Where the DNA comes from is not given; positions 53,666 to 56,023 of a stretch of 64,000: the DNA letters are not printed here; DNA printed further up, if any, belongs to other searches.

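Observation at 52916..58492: Methionine-salvage operon extended by an aldolase/SDR fusion and a VOC protein: candidate fused DHAP-shunt branch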

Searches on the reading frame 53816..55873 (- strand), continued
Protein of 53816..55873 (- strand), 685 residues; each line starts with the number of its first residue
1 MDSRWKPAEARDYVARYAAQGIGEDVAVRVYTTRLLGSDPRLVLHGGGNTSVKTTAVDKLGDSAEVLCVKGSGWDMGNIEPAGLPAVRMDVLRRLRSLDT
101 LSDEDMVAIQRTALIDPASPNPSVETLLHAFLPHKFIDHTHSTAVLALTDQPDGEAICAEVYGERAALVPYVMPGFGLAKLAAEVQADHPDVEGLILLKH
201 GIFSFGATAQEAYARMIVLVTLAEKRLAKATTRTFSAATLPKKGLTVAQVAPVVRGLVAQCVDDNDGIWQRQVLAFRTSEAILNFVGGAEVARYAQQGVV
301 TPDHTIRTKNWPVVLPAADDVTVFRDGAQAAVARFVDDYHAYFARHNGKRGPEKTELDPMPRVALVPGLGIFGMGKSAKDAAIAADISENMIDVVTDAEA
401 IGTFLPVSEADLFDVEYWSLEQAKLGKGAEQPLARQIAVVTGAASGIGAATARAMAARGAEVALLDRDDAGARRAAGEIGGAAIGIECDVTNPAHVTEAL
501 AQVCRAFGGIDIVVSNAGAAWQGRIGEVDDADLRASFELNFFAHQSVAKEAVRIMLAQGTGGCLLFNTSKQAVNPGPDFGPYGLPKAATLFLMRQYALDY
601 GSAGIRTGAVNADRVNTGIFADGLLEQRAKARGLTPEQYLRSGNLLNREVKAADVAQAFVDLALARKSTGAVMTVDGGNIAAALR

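Call 13: find_encoding_contigs(protein=window:53816-55873:-, flank=10000, max_places=4)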
Protein window:53816-55873:- (685 aa): 1 contig read that carries it; 1 place shown.
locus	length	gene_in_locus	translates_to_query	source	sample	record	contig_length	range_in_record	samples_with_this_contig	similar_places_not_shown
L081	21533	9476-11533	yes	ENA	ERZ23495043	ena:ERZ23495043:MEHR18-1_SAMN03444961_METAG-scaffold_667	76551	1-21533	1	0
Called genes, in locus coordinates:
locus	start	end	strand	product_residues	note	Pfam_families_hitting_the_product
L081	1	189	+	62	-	?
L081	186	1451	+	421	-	PF01743:PolyA_pol, PF12627:PolyA_pol_RNAbd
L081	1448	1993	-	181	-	-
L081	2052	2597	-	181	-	-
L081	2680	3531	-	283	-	PF01218:Coprogen_oxidas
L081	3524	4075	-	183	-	PF00588:SpoU_methylase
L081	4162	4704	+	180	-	PF10399:UCR_Fe-S_N, PF00355:Rieske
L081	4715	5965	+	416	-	PF00033:Cytochrome_B, PF13631:Cytochrom_B_N_2, PF00032:Cytochrom_B_C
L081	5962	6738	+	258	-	PF02167:Cytochrom_C1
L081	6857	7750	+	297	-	PF01048:PNP_UDP_1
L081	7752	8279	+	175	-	PF00156:Pribosyltran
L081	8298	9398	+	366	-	PF01008:IF-2B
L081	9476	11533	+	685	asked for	PF00596:Aldolase_II, PF00106:adh_short, PF01370:Epimerase (weak), PF08659:KR, PF13561:adh_short_C2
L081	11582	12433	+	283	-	PF00903:Glyoxalase (faint), PF13468:Glyoxalase_3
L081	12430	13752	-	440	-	PF06808:DctM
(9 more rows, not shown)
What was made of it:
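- Checked: A gene caller on the source contig also calls a 297-aa product from the ATG (call 13).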

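Call 52: search_dna_similar(query=window:53816-55873:-, collection=plasmids, mode=protein, max_rows=40, rows=spread, max_evalue=1e-40)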
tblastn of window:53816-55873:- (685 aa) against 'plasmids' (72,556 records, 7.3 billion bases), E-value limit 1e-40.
Records with a match: 196; places in all: 210; records where one place covers at least 80% of the query: 72.
Best place of each record, by identity: 60-80% 1; <60% 195.
By first word of the organism name: Sinorhizobium 57; Rhizobium 51; Ensifer 16; Shinella 12; Paracoccus 8; Aminobacter 8; Deinococcus 5; Phyllobacterium 3; Agrobacterium 2; Ruegeria 2; and 28 more.
By predicted mobility (MOB-suite, as given by PLSDB): non-mobilizable 117; mobilizable 56; conjugative 23.
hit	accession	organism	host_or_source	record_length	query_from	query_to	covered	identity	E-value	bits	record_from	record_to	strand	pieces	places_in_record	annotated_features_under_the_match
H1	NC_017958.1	Tistrella mobilis KA081020-065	-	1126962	1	685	100%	62.7%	0e+0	737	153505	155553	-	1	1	record has no annotation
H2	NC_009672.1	Brucella anthropi ATCC 49188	-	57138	1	685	100%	57.1%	0e+0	663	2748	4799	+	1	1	bifunctional aldolase/short-chain dehydrogenase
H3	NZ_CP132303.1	Shinella sumterensis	Homo sapiens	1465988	1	685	100%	56.9%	0e+0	655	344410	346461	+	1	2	none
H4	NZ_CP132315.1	Shinella oryzae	Homo sapiens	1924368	1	685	100%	56.8%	0e+0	657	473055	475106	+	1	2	none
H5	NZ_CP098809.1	Ensifer adhaerens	whole organism,soil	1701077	1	685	100%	56.5%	0e+0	657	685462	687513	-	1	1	none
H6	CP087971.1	Rhizobium sp. RCAM05350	cell culture,fouling of walls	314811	5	679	96%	57.6%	4e-168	663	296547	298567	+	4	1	none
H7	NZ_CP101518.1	Ensifer adhaerens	cell cuture,rhizosphere soil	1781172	1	685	100%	52.6%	0e+0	608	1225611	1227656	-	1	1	none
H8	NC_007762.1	Rhizobium etli CFN 42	-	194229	1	685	100%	52.3%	0e+0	612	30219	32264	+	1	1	bifunctional aldolase/short-chain dehydrogenase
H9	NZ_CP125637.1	Rhizobium leguminosarum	Phaseolus vulgaris,Pure culture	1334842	1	685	100%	52.0%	0e+0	622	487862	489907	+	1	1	record has no annotation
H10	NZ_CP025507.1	Rhizobium leguminosarum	Pisum sativum,pea nodule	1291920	1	685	100%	51.7%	0e+0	619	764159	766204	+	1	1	record has no annotation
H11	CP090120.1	Rhizobium leguminosarum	Trifolium ambiguum,Cell culture,Plant ...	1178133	1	685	100%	51.7%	0e+0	618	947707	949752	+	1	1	bifunctional aldolase/short-chain dehydrogenase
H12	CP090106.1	Sinorhizobium meliloti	Medicago,Cell culture,Plant nodule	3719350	1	684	100%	51.1%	0e+0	603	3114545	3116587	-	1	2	bifunctional aldolase/short-chain dehydrogenase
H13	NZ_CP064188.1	Rhizobium sp. 007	Onobrychis viciifolia,cell culture,root ...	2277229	1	685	100%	50.3%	0e+0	600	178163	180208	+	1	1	none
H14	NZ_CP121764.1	Prescottella equi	soil,soil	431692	26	629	88%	34.2%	1e-64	240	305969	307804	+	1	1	bifunctional aldolase/short-chain dehydrogenase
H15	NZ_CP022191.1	Alloyangia pacifica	cell culture,oil-contaminated sediment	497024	1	427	62%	46.6%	5e-88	309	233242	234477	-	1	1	class II aldolase/adducin family protein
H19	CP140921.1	Sinorhizobium meliloti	Medicago lupulina,whole organism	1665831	1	425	62%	45.0%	1e-89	313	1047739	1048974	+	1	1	class II aldolase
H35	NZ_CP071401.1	Rhizobium leguminosarum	lentil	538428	1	427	62%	29.5%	3e-41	170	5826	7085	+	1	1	bifunctional rhamnulose-1-phosphate aldolase/short-chain dehydrogenase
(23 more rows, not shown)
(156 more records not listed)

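Call 53: get_annotated_region(hit=H2, flank=8000)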
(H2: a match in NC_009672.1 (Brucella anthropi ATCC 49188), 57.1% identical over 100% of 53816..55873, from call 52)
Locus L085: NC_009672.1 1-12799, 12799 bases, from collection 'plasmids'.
description: Brucella anthropi ATCC 49188 plasmid pOANT04, complete sequence
organism: Brucella anthropi ATCC 49188 (NCBI taxid 439375)
taxonomy: Bacteria; Pseudomonadota; Alphaproteobacteria; Hyphomicrobiales; Brucellaceae; Brucella; Brucella anthropi; Brucella anthropi ATCC 49188
host: -; source: -; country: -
typing (MOB-suite, as given by PLSDB): non-mobilizable
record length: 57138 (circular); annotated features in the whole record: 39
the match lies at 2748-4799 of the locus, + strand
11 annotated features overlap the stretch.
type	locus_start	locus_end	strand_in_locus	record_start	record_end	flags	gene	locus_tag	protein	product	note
CDS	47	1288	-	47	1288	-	-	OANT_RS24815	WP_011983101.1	DUF3422 domain-containing protein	-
CDS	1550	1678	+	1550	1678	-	-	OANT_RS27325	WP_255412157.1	hypothetical protein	-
CDS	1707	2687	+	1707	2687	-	-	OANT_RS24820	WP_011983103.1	sugar-binding transcriptional regulator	-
CDS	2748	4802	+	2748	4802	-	-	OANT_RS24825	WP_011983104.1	bifunctional aldolase/short-chain dehydrogenase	-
CDS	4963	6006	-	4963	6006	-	-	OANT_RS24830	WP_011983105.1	substrate-binding domain-containing protein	-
CDS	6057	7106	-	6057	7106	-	-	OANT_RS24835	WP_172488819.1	ABC transporter permease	GO:0008643 - carbohydrate transport [Evidence IEA]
CDS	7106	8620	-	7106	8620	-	-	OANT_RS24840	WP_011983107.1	sugar ABC transporter ATP-binding protein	-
CDS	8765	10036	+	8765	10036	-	mtnK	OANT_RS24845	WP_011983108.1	S-methyl-5-thioribose kinase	GO:0019509 - L-methionine salvage from methylthioadenosine [Evidence IEA]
CDS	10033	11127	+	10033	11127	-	mtnA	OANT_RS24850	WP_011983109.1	S-methyl-5-thioribose-1-phosphate isomerase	GO:0019509 - L-methionine salvage from methylthioadenosine [Evidence IEA]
CDS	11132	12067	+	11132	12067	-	-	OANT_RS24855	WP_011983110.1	transketolase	-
CDS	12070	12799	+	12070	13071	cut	-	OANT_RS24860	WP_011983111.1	transketolase C-terminal domain-containing protein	-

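Call 54: get_annotated_region(hit=H8, flank=8000)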
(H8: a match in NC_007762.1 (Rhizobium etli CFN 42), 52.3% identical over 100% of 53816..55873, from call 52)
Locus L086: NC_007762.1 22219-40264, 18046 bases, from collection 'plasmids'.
description: Rhizobium etli CFN 42 plasmid p42a, complete sequence
organism: Rhizobium etli CFN 42 (NCBI taxid 347834)
taxonomy: Bacteria; Pseudomonadota; Alphaproteobacteria; Hyphomicrobiales; Rhizobiaceae; Rhizobium; Rhizobium etli; Rhizobium etli CFN 42
host: -; source: -; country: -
typing (MOB-suite, as given by PLSDB): conjugative; replicon rep_cluster_446; relaxase MOBQ; mating-pair formation MPF_T
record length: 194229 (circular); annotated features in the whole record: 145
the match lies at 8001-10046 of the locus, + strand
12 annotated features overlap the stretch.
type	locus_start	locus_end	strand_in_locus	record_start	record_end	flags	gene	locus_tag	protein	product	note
CDS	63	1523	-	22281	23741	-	-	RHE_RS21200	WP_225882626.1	FGGY-family carbohydrate kinase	GO:0016310 - phosphorylation [Evidence IEA]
CDS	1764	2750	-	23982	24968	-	-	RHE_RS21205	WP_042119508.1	sugar-binding transcriptional regulator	-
CDS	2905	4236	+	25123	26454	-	-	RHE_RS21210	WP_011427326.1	iron-containing alcohol dehydrogenase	-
CDS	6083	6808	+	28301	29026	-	-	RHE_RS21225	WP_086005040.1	SDR family oxidoreductase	-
CDS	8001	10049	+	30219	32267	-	-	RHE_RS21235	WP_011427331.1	bifunctional aldolase/short-chain dehydrogenase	-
CDS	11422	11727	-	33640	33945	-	-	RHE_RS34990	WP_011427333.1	FAD-dependent oxidoreductase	-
CDS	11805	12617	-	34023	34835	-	-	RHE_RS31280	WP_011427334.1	Ulp1 family isopeptidase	GO:0006508 - proteolysis [Evidence IEA]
CDS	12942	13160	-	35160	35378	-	-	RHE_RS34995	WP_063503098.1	acyl-homoserine-lactone synthase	-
CDS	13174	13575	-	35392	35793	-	-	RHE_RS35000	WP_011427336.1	acyl-homoserine-lactone synthase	-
CDS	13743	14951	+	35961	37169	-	repA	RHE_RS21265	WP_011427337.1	plasmid partitioning protein RepA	-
CDS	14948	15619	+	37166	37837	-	repB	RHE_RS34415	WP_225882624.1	plasmid partitioning protein RepB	-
CDS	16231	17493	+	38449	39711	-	repC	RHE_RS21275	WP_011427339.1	plasmid replication protein RepC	-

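Call 55: get_annotated_region(hit=H35, flank=8000)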
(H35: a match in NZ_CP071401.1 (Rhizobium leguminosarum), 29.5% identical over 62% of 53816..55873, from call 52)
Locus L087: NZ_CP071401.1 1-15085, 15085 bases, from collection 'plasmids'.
description: Rhizobium leguminosarum strain OyaliB plasmid p2, complete sequence
organism: Rhizobium leguminosarum (NCBI taxid 384)
taxonomy: Bacteria; Pseudomonadota; Alphaproteobacteria; Hyphomicrobiales; Rhizobiaceae; Rhizobium; Rhizobium leguminosarum
host: -; source: lentil; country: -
typing (MOB-suite, as given by PLSDB): mobilizable; relaxase MOBQ
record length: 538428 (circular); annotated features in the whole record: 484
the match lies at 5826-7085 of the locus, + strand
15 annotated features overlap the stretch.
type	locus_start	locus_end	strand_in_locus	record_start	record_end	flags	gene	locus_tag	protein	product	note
CDS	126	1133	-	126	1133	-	-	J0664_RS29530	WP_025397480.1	ABC transporter permease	GO:0008643 - carbohydrate transport [Evidence IEA]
CDS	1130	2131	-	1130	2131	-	-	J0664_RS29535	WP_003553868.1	ABC transporter permease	GO:0008643 - carbohydrate transport [Evidence IEA]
CDS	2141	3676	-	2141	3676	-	-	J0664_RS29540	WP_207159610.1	sugar ABC transporter ATP-binding protein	-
CDS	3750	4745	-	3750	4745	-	rhaS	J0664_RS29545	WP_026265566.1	rhamnose ABC transporter substrate-binding protein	GO:0015762 - rhamnose transmembrane transport [Evidence IEA]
CDS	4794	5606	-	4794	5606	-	-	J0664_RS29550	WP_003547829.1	DeoR/GlpR family DNA-binding transcription regulator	-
CDS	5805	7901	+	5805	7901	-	-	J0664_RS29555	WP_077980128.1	bifunctional rhamnulose-1-phosphate aldolase/short-chain dehydrogenase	-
CDS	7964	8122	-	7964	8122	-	-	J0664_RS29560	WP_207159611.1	YqaE/Pmp3 family membrane protein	-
CDS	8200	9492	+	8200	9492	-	rhaI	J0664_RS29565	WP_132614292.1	L-rhamnose catabolism isomerase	GO:0019301 - rhamnose catabolic process [Evidence IEA]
CDS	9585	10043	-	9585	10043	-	-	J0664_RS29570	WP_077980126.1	carboxymuconolactone decarboxylase family protein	-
CDS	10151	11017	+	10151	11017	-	-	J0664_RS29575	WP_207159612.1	sigma-70 family RNA polymerase sigma factor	GO:0006352 - DNA-templated transcription initiation [Evidence IEA]; GO:0006355 - regulation of DNA-templated ...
CDS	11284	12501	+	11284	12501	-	-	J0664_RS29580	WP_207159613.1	amidohydrolase/deacetylase family metallohydrolase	-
CDS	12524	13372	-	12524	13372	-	-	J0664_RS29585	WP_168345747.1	IclR family transcriptional regulator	GO:0006355 - regulation of DNA-templated transcription [Evidence IEA]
CDS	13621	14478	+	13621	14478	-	-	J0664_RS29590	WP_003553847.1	SDR family oxidoreductase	-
CDS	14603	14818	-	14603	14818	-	-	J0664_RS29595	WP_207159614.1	hypothetical protein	-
CDS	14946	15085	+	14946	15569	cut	-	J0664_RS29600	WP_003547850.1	TetR/AcrR family transcriptional regulator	GO:0006355 - regulation of DNA-templated transcription [Evidence IEA]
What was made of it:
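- On RhaEW (rhamnulose-1-P aldolase/lactaldehyde dehydrogenase; TIGR02632, NF006189): Compare the R. leguminosarum rha locus (call 55).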

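Call 56: get_annotated_region(hit=H1, flank=10000)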
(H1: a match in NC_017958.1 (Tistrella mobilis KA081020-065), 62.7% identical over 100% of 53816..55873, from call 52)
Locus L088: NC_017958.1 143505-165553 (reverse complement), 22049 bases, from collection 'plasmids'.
description: Tistrella mobilis KA081020-065 plasmid pTM3, complete sequence
organism: Tistrella mobilis KA081020-065 (NCBI taxid 1110502)
taxonomy: Bacteria; Pseudomonadota; Alphaproteobacteria; Geminicoccales; Geminicoccaceae; Tistrella; Tistrella mobilis; Tistrella mobilis KA081020-065
host: -; source: -; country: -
typing (MOB-suite, as given by PLSDB): conjugative; replicon rep_cluster_10; relaxase MOBH; mating-pair formation MPF_G
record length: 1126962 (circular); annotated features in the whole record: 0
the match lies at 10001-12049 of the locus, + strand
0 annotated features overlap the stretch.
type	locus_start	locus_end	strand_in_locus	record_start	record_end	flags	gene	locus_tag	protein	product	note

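Call 57: get_annotated_region(hit=H3, flank=10000)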
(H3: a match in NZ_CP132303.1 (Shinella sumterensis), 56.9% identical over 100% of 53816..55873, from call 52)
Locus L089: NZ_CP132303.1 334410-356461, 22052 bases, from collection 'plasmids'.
description: Shinella sumterensis strain 1760953 plasmid unnamed1, complete sequence
organism: Shinella sumterensis (NCBI taxid 1967501)
taxonomy: Bacteria; Pseudomonadota; Alphaproteobacteria; Hyphomicrobiales; Rhizobiaceae; Shinella; Shinella sumterensis
host: -; source: Homo sapiens; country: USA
typing (MOB-suite, as given by PLSDB): non-mobilizable
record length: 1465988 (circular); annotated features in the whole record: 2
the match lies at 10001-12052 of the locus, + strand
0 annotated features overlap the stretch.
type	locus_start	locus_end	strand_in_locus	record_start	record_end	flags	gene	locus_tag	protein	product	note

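Call 58: get_annotated_region(hit=H5, flank=10000)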
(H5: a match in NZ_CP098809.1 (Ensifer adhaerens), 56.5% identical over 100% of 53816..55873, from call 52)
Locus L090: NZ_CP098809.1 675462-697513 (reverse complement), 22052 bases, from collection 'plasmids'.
description: Ensifer adhaerens strain M8 plasmid pB, complete sequence
organism: Ensifer adhaerens (NCBI taxid 106592)
taxonomy: Bacteria; Pseudomonadota; Alphaproteobacteria; Hyphomicrobiales; Rhizobiaceae; Ensifer; Ensifer adhaerens
host: -; source: whole organism,soil; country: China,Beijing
typing (MOB-suite, as given by PLSDB): conjugative; relaxase MOBP; mating-pair formation MPF_T
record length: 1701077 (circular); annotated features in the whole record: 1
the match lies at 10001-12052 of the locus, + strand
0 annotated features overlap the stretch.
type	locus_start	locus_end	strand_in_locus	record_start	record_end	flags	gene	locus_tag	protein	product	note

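Call 59: get_annotated_region(hit=H12, flank=10000)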
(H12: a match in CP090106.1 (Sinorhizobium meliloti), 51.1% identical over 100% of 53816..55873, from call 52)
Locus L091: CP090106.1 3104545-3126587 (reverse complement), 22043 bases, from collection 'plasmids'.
description: Sinorhizobium meliloti strain Ak57 plasmid pSymB, complete sequence
organism: Sinorhizobium meliloti (NCBI taxid 382)
taxonomy: Bacteria; Pseudomonadota; Alphaproteobacteria; Hyphomicrobiales; Rhizobiaceae; Sinorhizobium; Sinorhizobium meliloti
host: -; source: Medicago,Cell culture,Plant nodule; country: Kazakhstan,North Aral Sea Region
typing (MOB-suite, as given by PLSDB): non-mobilizable
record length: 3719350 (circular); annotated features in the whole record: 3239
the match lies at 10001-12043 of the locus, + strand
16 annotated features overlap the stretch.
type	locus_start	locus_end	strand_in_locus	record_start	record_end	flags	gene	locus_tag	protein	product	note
CDS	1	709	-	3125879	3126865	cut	-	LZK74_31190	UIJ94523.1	sugar-binding transcriptional regulator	-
CDS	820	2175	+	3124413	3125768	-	-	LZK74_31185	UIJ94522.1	sn-glycerol-1-phosphate dehydrogenase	-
CDS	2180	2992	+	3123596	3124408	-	-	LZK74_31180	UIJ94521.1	HAD-IIB family hydrolase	-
CDS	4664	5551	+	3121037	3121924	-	-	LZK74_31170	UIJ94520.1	sugar ABC transporter permease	-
CDS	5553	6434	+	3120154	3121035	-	-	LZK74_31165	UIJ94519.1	carbohydrate ABC transporter permease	-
CDS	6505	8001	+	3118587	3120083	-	-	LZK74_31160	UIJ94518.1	extracellular solute-binding protein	-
CDS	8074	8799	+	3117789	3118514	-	-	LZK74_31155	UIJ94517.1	SDR family oxidoreductase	-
CDS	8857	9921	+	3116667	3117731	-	-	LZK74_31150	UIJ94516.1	ABC transporter ATP-binding protein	-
CDS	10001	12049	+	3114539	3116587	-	-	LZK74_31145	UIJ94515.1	bifunctional aldolase/short-chain dehydrogenase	-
CDS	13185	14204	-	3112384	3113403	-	hemH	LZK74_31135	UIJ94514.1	ferrochelatase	-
CDS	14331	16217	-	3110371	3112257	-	-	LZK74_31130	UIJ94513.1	5'-nucleotidase C-terminal domain-containing protein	-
CDS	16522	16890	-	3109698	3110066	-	-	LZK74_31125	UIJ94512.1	hypothetical protein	-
CDS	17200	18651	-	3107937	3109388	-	-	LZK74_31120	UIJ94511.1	homospermidine synthase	-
CDS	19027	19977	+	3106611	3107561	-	-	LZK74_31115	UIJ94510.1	diguanylate cyclase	-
CDS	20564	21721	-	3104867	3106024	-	-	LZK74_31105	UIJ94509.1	aminodeoxychorismate synthase component I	-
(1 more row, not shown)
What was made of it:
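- Family members at 51-52% identity lie in non-mtn sugar clusters (calls 54, 59).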
